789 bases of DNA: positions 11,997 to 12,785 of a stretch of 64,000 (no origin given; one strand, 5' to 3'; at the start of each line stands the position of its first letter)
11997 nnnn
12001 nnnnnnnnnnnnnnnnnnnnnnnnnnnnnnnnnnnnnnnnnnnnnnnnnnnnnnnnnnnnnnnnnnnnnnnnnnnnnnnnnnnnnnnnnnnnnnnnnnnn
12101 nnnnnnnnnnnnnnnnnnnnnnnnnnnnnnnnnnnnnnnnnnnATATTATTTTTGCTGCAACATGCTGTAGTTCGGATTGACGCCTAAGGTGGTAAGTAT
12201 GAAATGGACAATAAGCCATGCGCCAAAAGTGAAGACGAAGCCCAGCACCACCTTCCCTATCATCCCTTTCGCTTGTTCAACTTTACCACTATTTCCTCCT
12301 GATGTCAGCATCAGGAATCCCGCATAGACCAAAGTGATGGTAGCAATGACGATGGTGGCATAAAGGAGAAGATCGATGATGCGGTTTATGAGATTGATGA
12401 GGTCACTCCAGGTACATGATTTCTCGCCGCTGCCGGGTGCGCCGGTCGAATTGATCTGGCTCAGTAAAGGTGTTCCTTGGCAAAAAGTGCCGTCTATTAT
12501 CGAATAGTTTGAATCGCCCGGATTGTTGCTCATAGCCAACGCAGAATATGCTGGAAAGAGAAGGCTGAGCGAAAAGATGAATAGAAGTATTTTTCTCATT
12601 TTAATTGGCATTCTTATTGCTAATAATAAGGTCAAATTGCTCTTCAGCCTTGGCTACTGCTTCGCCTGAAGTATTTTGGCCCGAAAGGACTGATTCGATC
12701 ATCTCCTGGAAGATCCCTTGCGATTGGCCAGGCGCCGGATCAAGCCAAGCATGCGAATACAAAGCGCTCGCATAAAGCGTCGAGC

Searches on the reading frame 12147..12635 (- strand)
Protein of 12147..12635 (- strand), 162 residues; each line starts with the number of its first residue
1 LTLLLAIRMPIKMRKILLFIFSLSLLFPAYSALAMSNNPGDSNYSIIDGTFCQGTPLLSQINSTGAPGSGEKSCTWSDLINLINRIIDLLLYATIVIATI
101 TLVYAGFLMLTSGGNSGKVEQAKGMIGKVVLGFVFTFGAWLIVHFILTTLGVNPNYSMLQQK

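Call 82: search_protein_families(library=pfam, proteins=[window:12147-12635:-], max_evalue=0.001)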
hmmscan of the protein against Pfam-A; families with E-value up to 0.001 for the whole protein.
window:12147-12635:- (162 aa): 2 families
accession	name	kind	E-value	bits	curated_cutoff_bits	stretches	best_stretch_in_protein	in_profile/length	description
PF18895.5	T4SS_pilin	-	8.7e-09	35.8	26.6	1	80-146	5-71/71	Type IV secretion system pilin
PF04956.18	TrbC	-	0.00015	22.4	27.9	1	78-144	36-96/98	TrbC/VIRB2 pilin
